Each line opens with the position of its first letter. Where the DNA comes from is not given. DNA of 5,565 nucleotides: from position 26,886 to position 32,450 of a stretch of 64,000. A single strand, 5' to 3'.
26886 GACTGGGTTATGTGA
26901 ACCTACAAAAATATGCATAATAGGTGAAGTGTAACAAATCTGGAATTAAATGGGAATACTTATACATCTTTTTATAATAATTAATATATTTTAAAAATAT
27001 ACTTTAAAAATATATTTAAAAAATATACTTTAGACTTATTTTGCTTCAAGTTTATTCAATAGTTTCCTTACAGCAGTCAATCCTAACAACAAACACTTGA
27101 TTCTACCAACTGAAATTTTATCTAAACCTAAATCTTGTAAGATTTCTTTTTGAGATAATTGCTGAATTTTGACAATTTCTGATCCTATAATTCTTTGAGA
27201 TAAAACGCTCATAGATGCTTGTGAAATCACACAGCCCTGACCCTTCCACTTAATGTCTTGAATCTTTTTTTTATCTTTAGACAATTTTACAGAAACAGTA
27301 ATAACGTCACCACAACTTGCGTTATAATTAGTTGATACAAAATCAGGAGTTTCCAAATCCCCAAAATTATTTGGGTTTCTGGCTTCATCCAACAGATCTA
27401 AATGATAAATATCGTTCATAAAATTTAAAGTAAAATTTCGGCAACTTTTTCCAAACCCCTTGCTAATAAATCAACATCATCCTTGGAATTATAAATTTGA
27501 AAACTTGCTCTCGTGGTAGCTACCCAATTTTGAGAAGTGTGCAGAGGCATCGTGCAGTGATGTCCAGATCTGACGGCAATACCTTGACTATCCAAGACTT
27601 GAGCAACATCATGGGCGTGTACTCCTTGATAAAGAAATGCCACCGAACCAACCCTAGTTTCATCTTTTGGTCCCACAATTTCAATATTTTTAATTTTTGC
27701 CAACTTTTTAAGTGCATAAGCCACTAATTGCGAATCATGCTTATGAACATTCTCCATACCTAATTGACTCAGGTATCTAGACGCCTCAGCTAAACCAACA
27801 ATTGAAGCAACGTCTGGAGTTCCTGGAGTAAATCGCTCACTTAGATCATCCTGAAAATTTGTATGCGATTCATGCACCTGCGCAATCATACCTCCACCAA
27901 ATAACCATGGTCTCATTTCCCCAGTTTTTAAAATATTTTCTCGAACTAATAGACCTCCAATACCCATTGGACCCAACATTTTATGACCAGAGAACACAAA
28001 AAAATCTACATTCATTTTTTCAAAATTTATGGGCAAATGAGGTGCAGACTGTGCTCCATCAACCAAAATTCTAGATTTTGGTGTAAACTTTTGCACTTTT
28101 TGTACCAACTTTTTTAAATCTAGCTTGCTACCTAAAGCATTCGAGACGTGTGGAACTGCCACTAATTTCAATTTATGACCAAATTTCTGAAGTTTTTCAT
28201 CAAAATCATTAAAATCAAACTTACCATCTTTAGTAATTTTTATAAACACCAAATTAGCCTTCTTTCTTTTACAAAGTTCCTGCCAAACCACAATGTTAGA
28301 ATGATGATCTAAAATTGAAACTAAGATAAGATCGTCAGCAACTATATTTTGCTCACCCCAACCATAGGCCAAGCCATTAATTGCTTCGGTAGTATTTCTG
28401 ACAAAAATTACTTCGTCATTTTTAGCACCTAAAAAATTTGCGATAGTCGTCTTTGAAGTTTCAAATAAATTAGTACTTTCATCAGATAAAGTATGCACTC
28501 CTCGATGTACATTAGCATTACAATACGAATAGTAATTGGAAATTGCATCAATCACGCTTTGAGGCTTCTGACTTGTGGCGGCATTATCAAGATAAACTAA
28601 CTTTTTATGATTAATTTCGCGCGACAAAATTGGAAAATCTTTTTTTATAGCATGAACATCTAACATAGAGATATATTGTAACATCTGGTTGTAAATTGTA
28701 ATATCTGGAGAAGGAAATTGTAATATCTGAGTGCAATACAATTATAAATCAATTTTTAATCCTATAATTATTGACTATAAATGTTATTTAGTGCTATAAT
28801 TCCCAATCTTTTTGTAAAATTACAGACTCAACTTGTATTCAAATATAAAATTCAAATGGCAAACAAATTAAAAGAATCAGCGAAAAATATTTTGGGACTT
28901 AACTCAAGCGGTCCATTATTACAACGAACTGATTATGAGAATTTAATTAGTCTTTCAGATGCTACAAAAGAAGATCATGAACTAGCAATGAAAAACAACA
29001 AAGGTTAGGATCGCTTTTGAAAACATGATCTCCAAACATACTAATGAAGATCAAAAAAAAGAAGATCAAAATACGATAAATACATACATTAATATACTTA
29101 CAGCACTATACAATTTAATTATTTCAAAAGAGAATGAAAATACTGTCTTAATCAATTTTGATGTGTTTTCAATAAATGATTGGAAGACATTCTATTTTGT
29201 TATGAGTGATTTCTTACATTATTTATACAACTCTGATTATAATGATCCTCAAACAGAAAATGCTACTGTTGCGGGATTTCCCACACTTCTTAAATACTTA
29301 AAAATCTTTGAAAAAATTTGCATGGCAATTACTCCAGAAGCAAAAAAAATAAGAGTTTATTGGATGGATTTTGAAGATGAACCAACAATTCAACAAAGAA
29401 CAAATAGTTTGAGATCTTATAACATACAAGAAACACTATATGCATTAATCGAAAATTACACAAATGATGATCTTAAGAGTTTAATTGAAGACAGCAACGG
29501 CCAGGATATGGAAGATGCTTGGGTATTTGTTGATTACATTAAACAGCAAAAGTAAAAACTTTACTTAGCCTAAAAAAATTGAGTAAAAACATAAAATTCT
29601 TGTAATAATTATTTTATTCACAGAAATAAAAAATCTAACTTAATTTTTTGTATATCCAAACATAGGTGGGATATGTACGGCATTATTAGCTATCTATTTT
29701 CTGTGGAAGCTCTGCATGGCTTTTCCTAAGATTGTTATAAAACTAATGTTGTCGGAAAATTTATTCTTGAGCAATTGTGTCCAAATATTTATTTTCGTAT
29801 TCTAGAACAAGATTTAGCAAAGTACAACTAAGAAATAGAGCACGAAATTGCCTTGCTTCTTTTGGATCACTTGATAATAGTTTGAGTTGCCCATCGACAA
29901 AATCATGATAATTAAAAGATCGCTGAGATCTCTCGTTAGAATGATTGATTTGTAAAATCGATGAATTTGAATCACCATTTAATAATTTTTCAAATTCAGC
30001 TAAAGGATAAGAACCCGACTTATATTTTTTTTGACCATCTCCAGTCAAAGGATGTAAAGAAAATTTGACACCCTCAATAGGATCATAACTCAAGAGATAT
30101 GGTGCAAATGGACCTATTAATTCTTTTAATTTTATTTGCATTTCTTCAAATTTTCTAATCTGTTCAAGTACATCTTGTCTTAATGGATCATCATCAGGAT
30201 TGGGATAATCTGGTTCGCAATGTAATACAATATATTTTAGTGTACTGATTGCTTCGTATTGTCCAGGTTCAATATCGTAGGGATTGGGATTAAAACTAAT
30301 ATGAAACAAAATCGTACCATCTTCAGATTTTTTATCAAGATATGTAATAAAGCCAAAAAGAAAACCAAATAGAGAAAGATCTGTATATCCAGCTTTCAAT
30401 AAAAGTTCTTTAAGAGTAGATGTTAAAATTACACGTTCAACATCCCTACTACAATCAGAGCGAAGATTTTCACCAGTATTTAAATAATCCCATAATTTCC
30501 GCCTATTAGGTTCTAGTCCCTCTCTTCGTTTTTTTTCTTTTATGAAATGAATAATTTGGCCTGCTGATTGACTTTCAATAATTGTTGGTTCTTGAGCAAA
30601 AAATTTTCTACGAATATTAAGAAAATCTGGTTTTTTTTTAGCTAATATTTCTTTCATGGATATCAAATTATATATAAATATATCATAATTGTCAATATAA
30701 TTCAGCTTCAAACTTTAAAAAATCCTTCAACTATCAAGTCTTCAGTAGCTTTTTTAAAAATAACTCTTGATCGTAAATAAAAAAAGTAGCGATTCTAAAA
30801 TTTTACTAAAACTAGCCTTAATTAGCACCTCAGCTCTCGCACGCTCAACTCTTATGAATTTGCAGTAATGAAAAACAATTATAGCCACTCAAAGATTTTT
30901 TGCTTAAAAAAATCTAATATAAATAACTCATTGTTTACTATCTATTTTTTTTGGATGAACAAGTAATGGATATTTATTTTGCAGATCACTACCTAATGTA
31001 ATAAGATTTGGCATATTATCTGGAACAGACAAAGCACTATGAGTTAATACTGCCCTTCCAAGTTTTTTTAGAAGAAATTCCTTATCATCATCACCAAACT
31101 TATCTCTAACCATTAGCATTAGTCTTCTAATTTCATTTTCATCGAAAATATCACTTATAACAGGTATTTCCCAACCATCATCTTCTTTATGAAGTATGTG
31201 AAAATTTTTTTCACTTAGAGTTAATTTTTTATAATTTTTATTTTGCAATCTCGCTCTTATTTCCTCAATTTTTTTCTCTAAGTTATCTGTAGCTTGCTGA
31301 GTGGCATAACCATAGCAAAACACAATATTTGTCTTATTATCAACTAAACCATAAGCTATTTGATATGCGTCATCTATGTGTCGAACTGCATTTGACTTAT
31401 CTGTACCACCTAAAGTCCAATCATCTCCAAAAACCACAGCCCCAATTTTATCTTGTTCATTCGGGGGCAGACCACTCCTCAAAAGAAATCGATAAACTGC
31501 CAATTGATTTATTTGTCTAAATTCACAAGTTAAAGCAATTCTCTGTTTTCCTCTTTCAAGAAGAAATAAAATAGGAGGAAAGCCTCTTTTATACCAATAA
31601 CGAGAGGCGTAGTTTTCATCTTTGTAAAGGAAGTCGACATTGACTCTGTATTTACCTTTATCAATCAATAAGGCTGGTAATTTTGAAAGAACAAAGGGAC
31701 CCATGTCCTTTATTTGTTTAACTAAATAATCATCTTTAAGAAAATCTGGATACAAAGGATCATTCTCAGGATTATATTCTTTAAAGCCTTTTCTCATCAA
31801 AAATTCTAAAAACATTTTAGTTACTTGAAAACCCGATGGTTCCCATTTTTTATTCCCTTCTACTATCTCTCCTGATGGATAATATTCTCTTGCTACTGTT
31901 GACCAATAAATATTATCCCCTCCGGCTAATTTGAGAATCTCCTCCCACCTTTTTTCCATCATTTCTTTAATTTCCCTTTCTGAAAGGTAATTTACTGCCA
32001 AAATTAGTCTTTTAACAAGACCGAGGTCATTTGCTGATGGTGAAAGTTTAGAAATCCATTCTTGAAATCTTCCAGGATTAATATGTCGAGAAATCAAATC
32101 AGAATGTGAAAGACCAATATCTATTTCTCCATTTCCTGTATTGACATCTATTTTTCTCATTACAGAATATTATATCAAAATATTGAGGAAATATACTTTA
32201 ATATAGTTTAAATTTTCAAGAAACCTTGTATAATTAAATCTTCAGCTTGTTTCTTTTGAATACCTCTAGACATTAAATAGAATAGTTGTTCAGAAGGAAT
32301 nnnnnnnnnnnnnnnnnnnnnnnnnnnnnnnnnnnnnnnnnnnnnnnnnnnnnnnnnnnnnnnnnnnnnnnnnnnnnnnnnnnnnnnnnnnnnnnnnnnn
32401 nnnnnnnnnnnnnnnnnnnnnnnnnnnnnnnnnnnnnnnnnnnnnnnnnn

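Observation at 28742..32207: Four genes of unknown function splitting the suf operon between sufD and sufS - top candidate for an undescribed system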

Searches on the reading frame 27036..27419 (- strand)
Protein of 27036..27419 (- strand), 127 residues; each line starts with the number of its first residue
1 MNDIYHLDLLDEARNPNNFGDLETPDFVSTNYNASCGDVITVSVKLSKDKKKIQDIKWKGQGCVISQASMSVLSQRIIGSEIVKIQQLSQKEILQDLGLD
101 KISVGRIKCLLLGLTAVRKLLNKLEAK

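Call 3: search_protein_families(library=pfam, proteins=[window:27036-27419:-], max_evalue=1)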
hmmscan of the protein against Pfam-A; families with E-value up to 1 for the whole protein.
window:27036-27419:- (127 aa): 1 family
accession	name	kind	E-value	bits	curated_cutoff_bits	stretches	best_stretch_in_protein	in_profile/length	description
PF01592.21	NifU_N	-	2.8e-21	76.4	22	1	5-124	2-120/127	NifU-like N terminal domain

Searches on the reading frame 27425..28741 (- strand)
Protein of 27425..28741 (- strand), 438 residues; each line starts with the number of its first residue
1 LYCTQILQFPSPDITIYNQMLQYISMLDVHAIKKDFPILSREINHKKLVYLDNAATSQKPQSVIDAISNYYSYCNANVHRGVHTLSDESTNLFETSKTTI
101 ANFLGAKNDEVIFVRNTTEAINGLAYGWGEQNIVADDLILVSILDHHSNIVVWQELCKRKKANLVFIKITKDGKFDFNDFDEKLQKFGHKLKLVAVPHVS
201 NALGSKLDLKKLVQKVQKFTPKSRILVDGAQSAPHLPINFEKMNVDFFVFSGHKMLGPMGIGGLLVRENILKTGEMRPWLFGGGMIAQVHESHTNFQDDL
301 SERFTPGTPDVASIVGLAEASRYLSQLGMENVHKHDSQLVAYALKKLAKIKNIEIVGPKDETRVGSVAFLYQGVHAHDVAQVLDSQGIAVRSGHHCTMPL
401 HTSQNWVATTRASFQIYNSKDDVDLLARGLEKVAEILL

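Call 3: search_protein_families(library=pfam, proteins=[window:27425-28741:-], max_evalue=1)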
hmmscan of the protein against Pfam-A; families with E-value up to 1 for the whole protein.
window:27425-28741:- (438 aa): 4 families
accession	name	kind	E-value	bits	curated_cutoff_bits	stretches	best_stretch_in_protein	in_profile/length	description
PF00266.25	Aminotran_5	-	3.4e-123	411.7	21.5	1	49-426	1-371/371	Aminotransferase class-V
PF00155.27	Aminotran_1_2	-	3.3e-05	23.7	19.7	1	91-228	42-185/361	Aminotransferase class I and II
PF03990.20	DUF348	-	0.15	12.3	24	1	375-391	15-31/41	G5-linked-Ubiquitin-like domain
PF08996.15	zf-DNA_Pol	-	0.17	12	25.7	1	3-70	107-174/186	DNA Polymerase alpha zinc finger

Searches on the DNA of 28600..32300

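Call 55: search_rna_families(source=window, start=28600, end=32300, threshold=evalue, max_evalue=1)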
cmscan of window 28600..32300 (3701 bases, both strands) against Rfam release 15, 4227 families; matches with E-value up to 1: 1.
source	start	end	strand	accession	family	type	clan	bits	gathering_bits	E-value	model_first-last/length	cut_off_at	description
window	31686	31894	-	RF02376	antisense_SR1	Gene; sRNA;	-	19.7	45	0.92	1-210/210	no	SR1 sRNA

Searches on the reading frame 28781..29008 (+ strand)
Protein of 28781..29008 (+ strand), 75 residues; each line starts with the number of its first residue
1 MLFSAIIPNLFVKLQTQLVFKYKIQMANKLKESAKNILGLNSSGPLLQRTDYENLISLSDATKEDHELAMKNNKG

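Call 3: search_protein_families(library=pfam, proteins=[window:28781-29008:+], max_evalue=1)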
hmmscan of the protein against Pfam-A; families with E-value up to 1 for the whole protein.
window:28781-29008:+ (75 aa): 0 families

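Call 4: search_protein_families(library=padloc, proteins=[window:28781-29008:+], max_evalue=1)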
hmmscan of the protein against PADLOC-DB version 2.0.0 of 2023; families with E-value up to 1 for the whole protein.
window:28781-29008:+ (75 aa): 1 family
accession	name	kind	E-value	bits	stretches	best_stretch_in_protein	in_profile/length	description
PDLC04600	PDC-M36B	-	0.00056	17.7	1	13-62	36-85/117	-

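Call 5: search_protein_families(library=ncbifam, proteins=[window:28781-29008:+], max_evalue=1)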
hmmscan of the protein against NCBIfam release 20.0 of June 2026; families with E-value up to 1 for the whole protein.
window:28781-29008:+ (75 aa): 0 families

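Call 6: search_protein_families(library=phrogs, proteins=[window:28781-29008:+], max_evalue=1)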
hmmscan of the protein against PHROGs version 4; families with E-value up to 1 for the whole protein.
window:28781-29008:+ (75 aa): 0 families

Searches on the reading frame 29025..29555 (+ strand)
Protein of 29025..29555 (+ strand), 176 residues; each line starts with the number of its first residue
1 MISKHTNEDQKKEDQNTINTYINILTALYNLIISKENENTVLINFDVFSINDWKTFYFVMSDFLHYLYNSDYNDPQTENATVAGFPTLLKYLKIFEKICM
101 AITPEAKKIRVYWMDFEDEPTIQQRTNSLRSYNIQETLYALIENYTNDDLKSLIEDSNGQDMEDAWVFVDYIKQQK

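Call 3: search_protein_families(library=pfam, proteins=[window:29025-29555:+], max_evalue=1)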
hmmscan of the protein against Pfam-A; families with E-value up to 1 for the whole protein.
window:29025-29555:+ (176 aa): 0 families

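Call 4: search_protein_families(library=padloc, proteins=[window:29025-29555:+], max_evalue=1)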
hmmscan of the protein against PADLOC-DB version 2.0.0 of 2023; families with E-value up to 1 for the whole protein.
window:29025-29555:+ (176 aa): 0 families

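Call 5: search_protein_families(library=ncbifam, proteins=[window:29025-29555:+], max_evalue=1)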
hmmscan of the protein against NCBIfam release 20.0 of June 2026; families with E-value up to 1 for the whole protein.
window:29025-29555:+ (176 aa): 0 families

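Call 6: search_protein_families(library=phrogs, proteins=[window:29025-29555:+], max_evalue=1)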
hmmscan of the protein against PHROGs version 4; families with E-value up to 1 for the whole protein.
window:29025-29555:+ (176 aa): 0 families

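Call 80: search_solved_structures(query=window:29025-29555:+, max_evalue=1)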
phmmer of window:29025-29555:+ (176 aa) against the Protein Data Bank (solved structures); distinct sequences matched with E-value up to 1: 11.
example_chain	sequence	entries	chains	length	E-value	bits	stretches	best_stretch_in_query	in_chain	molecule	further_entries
6b9g_B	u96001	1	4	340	0.049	16.7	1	55-153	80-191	Atlastin-1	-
6xjn_A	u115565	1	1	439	0.08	16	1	55-153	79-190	Atlastin-1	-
4idp_A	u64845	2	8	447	0.081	16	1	55-153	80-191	Atlastin-1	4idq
3q5d_A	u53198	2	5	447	0.082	16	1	55-153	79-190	Atlastin-1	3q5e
7ol3_A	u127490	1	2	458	0.086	15.9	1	55-153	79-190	Atlastin-1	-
4idn_A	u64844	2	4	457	0.086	15.9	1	55-153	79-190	Atlastin-1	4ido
3qnu_A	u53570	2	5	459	0.087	15.9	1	55-153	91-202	Atlastin-1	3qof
8oul_A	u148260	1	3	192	0.098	15.7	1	94-162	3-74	Arf GTPase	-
6b9d_A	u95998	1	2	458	0.099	15.7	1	56-153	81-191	Atlastin-1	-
6b9f_A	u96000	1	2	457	0.1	15.7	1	55-165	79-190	Atlastin-1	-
6b9e_A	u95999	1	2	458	0.12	15.5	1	56-165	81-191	Atlastin-1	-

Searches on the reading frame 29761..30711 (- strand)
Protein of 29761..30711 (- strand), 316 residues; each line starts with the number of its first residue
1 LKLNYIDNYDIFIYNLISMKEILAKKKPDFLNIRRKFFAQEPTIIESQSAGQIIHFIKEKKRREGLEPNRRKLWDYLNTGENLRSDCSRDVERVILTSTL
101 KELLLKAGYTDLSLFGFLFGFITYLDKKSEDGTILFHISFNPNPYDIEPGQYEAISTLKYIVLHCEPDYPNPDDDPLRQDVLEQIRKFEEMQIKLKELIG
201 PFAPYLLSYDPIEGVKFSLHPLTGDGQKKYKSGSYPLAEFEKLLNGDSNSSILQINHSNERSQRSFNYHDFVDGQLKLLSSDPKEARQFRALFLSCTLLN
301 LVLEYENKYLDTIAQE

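Call 3: search_protein_families(library=pfam, proteins=[window:29761-30711:-], max_evalue=1)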
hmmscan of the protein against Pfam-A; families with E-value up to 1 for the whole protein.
window:29761-30711:- (316 aa): 0 families

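Call 4: search_protein_families(library=padloc, proteins=[window:29761-30711:-], max_evalue=1)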
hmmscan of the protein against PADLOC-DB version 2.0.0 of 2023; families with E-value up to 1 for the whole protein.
window:29761-30711:- (316 aa): 0 families

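Call 5: search_protein_families(library=ncbifam, proteins=[window:29761-30711:-], max_evalue=1)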
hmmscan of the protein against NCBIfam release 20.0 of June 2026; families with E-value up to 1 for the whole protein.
window:29761-30711:- (316 aa): 0 families

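Call 6: search_protein_families(library=phrogs, proteins=[window:29761-30711:-], max_evalue=1)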
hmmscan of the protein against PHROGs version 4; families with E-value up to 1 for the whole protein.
window:29761-30711:- (316 aa): 1 family
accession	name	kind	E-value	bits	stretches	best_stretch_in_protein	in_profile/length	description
phrog_2500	-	unknown function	0.34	11.3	1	24-76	5-55/248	-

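Call 12: find_homologous_proteins(query=window:29761-30711:-)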
Query window:29761-30711:- (316 aa): 1 proteins with E <= 0.001 among 1907 candidates.
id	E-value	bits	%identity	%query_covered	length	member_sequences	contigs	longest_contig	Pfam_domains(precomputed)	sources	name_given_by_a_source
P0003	1.6e-196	670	100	94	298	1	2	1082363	-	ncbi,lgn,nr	ncbi:MAG: hypothetical protein H6772_02835 [Pseudomonadales bacterium]|nr:hypothetical protein [Pseu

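Call 61: search_dna_similar(query=window:29761-30657:-, collection=phages, mode=protein, max_evalue=0.01)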
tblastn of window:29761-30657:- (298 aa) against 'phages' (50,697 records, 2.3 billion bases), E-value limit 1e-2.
No match.

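Call 62: search_dna_similar(query=window:29761-30657:-, collection=plasmids, mode=protein, max_evalue=0.01)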
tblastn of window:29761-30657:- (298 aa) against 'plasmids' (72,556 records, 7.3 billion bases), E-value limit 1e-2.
No match.

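Call 79: search_solved_structures(query=window:29761-30657:-, max_evalue=1)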
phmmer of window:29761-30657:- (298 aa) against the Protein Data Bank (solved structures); distinct sequences matched with E-value up to 1: 0.

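Call 95: find_related_loci(query=window:29761-30657:-, collection=metagenome_contigs, flank=5000)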
Query window:29761-30657:- (298 aa) in metagenome_contigs; peptide patterns used: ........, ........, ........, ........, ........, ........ (x = any residue, [..] = any of these).
117 stretches matched a pattern, but none encodes a relative of the query by tblastn (E <= 1e-3).

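Call 96: find_related_loci(query=window:29761-30657:-, collection=viral_contigs, flank=5000)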
Query window:29761-30657:- (298 aa) in viral_contigs; peptide patterns used: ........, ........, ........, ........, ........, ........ (x = any residue, [..] = any of these).
4 stretches matched a pattern, but none encodes a relative of the query by tblastn (E <= 1e-3).
